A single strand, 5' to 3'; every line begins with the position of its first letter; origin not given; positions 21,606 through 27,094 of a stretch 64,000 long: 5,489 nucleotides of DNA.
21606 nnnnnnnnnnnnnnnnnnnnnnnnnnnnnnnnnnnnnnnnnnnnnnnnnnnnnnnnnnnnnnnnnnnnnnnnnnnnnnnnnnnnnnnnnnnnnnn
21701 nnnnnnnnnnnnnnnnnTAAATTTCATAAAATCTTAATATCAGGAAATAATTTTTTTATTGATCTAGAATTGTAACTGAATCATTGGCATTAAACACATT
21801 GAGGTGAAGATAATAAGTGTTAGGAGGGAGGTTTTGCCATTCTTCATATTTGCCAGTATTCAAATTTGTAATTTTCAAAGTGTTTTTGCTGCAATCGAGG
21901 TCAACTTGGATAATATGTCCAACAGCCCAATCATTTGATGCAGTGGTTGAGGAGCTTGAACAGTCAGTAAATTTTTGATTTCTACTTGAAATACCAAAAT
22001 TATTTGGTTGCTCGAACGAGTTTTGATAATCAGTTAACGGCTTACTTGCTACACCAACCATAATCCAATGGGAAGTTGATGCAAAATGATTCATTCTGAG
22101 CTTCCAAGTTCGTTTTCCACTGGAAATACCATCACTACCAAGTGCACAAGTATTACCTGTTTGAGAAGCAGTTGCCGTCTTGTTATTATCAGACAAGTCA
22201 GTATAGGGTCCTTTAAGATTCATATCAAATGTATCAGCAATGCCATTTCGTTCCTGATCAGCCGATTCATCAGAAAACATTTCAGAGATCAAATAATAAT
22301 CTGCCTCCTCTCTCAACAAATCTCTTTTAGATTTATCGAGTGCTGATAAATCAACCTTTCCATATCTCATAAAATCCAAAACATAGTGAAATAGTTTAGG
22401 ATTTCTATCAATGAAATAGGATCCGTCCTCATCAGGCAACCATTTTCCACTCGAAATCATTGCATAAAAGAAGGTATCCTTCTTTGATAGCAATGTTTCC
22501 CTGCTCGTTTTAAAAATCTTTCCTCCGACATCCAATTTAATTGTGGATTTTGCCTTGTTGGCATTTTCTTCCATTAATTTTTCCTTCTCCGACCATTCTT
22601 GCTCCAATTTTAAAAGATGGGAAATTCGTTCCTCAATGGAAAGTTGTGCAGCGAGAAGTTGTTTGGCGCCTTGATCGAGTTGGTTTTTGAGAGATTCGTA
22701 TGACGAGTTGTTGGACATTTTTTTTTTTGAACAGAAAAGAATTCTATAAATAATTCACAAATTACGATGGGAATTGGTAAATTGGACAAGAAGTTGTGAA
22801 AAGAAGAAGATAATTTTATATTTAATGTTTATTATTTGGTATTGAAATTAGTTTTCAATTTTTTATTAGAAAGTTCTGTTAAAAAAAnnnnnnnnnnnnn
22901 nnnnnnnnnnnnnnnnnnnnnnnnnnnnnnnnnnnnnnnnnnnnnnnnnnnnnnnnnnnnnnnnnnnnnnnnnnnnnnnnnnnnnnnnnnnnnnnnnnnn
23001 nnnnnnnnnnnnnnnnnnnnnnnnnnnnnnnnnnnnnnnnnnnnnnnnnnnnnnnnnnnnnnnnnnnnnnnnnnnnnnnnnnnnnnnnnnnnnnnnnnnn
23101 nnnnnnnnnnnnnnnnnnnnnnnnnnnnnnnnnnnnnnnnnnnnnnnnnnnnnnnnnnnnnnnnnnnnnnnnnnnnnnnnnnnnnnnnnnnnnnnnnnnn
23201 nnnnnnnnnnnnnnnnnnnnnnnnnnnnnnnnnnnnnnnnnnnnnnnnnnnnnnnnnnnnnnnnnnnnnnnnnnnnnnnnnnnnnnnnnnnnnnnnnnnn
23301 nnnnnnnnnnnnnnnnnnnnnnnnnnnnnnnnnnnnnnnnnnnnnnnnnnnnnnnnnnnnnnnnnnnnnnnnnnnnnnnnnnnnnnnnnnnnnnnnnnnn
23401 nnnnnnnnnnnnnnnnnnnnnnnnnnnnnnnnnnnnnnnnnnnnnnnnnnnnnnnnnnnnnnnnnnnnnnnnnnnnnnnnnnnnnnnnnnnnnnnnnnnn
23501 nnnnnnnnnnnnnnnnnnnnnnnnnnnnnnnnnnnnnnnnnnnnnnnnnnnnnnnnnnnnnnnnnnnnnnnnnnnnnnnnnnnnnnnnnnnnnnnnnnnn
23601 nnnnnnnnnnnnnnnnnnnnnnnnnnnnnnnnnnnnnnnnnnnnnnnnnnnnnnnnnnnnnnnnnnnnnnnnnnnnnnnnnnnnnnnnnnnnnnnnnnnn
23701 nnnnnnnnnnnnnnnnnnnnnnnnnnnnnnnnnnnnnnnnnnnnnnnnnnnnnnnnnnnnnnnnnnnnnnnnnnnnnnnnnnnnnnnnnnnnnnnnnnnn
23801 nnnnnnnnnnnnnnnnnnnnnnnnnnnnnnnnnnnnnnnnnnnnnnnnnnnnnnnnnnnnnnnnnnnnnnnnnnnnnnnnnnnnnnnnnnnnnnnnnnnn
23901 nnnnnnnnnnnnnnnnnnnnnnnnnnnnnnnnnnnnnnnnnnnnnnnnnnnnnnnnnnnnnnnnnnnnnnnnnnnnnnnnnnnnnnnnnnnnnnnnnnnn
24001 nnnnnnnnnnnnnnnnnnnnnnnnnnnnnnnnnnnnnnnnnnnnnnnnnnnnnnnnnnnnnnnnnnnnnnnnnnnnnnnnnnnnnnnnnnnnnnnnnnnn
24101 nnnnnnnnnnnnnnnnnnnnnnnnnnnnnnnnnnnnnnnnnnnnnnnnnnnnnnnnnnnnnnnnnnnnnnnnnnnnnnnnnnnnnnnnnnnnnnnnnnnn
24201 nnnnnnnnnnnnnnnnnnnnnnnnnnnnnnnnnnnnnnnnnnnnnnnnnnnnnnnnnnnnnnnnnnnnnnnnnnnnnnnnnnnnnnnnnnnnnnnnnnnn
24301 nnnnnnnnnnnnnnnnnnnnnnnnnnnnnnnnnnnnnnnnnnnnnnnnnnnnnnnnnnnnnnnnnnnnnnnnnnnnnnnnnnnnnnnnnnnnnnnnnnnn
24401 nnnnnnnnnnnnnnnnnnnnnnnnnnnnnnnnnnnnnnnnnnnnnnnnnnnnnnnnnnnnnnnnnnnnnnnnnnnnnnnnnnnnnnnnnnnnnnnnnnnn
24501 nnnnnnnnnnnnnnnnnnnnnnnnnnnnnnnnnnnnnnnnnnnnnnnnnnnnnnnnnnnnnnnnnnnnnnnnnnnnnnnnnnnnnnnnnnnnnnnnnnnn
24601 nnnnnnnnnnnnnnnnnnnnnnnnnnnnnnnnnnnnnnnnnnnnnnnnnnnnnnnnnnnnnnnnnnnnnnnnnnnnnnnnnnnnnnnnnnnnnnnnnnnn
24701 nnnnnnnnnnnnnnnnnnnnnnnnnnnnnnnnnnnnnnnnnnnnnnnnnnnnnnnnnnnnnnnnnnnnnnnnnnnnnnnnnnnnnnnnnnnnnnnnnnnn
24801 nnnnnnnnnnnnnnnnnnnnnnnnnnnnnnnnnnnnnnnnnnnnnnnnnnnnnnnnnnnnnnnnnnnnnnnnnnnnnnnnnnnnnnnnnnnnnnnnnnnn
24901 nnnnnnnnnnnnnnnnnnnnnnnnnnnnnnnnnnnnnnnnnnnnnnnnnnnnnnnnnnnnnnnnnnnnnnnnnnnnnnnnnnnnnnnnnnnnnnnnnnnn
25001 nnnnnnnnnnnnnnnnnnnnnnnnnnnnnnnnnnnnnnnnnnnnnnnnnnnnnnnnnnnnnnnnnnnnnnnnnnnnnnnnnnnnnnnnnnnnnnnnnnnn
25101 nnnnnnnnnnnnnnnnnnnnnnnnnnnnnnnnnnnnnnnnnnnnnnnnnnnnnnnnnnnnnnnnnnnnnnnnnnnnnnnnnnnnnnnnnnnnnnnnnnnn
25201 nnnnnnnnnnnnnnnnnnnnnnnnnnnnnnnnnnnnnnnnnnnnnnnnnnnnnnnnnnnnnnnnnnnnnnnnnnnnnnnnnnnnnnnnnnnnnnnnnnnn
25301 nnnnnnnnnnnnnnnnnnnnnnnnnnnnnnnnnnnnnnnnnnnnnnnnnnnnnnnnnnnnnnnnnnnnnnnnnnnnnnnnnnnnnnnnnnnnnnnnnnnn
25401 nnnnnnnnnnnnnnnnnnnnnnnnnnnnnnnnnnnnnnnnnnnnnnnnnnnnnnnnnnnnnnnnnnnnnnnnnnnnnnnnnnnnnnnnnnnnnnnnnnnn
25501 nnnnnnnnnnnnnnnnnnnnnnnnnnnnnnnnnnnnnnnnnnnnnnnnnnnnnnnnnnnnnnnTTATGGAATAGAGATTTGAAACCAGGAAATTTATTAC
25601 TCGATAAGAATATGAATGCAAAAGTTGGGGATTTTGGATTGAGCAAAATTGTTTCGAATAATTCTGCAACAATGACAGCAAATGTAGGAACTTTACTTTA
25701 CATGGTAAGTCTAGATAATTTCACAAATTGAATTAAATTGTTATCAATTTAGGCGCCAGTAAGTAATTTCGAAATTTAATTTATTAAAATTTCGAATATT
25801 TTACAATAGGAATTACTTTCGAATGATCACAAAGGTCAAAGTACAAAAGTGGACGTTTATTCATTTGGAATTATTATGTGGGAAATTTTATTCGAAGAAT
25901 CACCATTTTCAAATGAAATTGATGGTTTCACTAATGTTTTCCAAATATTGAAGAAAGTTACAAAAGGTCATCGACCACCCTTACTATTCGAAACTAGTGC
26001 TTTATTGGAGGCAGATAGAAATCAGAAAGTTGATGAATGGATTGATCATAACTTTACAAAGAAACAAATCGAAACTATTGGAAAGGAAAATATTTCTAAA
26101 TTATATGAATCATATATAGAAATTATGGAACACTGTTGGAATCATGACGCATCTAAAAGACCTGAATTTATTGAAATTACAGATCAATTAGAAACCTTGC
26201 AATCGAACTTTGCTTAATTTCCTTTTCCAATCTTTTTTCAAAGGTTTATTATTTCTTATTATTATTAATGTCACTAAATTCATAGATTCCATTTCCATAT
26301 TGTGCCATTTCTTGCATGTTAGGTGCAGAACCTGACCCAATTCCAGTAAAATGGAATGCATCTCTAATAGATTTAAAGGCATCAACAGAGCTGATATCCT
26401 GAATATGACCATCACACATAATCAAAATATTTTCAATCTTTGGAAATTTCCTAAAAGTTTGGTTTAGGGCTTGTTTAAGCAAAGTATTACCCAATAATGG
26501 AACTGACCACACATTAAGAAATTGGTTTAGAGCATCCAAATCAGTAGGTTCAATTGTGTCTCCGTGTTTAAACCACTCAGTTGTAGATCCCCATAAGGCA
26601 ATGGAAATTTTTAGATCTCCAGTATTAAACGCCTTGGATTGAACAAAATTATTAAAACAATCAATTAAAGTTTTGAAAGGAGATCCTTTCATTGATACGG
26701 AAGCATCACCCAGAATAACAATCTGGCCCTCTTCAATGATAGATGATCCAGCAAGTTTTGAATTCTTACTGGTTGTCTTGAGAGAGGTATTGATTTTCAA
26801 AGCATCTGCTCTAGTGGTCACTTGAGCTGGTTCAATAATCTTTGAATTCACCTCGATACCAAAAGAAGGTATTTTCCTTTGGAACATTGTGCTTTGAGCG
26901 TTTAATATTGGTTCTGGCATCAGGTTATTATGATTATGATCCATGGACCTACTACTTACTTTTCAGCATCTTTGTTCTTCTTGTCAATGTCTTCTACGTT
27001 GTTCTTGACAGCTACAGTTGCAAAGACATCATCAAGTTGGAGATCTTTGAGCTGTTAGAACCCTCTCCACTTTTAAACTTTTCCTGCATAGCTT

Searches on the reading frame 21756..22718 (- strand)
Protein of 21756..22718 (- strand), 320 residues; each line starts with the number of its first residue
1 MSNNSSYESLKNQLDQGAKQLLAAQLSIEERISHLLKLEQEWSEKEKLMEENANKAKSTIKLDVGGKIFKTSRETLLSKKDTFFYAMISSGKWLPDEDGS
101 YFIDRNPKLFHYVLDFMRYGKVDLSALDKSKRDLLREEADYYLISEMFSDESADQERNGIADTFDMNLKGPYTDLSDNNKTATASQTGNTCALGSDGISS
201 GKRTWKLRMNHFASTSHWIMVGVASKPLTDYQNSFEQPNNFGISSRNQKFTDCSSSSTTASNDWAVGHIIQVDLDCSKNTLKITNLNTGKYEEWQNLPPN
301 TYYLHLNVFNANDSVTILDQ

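Call 26: search_protein_families(library=pfam, proteins=[window:21756-22718:-], max_evalue=0.001)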
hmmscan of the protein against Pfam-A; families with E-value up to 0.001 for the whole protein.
window:21756-22718:- (320 aa): 2 families
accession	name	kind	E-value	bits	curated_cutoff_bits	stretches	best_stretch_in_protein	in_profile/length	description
PF02214.28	BTB_2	-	1.8e-21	76.7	21.4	1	60-149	1-91/94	BTB/POZ domain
PF00622.36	SPRY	-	9.2e-05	23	26.3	1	204-287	3-86/121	SPRY domain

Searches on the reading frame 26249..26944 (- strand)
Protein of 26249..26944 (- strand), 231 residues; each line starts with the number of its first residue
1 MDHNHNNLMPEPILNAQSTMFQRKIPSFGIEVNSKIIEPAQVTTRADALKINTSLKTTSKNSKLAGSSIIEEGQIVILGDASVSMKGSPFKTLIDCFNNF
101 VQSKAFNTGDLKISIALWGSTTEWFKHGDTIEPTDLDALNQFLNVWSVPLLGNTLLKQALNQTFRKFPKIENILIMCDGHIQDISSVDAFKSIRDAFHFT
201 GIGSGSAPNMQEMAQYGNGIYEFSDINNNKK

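Call 21: find_encoding_contigs(protein=window:26249-26944:-, flank=10000, max_places=10)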
Protein window:26249-26944:- (231 aa): no gene with exactly this product is on record in the collection.

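Call 26: search_protein_families(library=pfam, proteins=[window:26249-26944:-], max_evalue=0.001)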
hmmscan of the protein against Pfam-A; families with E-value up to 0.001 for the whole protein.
window:26249-26944:- (231 aa): 1 family
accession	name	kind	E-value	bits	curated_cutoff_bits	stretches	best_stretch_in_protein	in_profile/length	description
PF13768.12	VWA_3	-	6.2e-41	140.5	27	1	74-223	2-155/155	von Willebrand factor type A domain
